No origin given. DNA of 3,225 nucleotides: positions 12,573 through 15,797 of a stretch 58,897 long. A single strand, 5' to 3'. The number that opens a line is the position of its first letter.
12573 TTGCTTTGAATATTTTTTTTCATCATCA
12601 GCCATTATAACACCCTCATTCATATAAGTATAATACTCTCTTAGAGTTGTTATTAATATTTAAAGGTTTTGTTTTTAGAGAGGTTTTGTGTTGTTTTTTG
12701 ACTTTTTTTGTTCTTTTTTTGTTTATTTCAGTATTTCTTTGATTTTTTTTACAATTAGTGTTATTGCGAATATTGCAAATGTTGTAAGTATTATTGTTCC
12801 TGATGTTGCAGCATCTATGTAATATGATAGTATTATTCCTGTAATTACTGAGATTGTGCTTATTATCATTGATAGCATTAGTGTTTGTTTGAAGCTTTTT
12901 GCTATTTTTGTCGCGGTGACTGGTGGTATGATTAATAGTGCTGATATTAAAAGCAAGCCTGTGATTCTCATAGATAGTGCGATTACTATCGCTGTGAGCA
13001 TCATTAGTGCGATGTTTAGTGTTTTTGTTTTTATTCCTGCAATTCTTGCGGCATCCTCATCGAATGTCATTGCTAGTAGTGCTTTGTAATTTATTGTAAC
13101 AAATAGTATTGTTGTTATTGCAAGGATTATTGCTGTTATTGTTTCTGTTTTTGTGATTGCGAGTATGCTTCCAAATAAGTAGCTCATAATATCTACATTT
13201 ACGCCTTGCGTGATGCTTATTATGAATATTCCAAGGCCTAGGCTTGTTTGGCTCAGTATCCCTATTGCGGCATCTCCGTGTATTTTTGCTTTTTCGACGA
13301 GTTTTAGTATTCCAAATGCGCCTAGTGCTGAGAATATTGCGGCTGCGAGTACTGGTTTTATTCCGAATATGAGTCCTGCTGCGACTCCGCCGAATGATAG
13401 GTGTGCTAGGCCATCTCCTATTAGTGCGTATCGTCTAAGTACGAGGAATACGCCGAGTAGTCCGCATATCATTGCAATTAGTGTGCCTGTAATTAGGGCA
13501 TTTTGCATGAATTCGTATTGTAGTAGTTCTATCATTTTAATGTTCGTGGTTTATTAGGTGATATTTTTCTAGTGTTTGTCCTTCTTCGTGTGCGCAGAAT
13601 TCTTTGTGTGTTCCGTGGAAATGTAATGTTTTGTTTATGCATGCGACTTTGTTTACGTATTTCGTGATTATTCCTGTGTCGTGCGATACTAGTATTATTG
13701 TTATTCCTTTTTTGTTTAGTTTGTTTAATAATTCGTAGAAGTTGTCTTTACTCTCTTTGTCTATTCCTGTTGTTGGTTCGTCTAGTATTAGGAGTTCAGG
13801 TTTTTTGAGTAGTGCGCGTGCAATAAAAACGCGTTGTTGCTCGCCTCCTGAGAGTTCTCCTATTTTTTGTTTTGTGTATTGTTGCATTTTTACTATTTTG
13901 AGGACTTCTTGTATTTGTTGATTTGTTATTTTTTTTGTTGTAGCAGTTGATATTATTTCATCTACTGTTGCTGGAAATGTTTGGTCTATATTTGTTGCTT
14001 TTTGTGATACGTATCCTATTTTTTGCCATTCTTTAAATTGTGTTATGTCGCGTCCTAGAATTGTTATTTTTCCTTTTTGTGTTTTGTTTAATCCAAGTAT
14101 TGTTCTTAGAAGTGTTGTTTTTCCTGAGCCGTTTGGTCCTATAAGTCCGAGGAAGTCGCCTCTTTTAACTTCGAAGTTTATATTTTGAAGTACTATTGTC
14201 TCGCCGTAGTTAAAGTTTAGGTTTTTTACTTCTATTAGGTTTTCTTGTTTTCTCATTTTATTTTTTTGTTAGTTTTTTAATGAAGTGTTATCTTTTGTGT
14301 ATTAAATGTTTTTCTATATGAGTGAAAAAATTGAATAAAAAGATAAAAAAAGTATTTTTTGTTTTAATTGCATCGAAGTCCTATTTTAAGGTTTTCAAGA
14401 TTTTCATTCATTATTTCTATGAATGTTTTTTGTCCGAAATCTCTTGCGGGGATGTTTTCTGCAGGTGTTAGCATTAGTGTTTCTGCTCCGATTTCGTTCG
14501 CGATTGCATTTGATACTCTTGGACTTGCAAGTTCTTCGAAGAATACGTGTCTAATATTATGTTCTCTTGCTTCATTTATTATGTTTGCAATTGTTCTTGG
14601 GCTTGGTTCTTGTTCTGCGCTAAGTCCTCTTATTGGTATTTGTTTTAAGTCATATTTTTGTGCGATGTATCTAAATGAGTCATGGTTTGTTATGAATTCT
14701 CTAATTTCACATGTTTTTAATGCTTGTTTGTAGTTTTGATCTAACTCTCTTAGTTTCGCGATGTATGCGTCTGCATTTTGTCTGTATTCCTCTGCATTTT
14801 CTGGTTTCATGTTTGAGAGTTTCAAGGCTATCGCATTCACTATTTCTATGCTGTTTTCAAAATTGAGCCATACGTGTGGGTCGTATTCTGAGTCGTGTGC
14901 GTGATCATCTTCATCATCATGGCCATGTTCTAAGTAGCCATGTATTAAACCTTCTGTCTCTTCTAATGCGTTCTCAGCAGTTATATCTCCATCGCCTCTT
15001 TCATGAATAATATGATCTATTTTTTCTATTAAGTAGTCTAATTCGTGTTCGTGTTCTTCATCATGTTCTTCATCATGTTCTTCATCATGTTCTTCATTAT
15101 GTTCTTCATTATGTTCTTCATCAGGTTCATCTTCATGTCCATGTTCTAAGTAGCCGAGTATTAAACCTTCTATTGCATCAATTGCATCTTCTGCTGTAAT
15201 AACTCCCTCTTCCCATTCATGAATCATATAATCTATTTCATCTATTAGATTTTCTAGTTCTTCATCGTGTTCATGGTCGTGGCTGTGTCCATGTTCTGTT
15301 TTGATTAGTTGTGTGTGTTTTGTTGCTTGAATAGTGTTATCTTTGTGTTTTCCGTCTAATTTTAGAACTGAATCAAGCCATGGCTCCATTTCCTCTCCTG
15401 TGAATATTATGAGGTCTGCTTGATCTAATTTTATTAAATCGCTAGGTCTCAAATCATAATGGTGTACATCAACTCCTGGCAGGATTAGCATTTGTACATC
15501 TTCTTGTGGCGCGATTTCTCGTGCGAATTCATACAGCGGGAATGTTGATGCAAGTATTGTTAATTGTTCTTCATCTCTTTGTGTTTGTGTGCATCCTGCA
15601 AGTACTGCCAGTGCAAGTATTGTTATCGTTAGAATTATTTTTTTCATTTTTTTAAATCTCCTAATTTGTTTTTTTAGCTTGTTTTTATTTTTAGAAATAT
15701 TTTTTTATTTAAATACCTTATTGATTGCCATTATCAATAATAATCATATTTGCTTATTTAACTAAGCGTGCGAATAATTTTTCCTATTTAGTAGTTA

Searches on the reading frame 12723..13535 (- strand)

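Call 88: search_protein_families(library=pfam, proteins=[window:12723-13535:-], max_evalue=0.00001)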
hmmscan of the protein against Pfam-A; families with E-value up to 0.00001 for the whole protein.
window:12723-13535:- (270 aa): 2 families
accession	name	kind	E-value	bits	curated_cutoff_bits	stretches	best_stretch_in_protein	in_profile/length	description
PF00950.22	ABC-3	-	1e-69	235.4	20.1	1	6-262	1-257/258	ABC 3 transport family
PF01032.23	FecCD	-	1.3e-06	28.1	26.5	1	59-262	100-307/311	FecCD transport family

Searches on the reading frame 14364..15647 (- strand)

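Call 88: search_protein_families(library=pfam, proteins=[window:14364-15647:-], max_evalue=0.00001)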
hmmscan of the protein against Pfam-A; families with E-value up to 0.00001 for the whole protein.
window:14364-15647:- (427 aa): 1 family
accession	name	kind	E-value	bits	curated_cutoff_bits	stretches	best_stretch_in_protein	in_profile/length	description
PF01297.22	ZnuA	-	1.7e-72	244.5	29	1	31-421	1-261/263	Zinc-uptake complex component A periplasmic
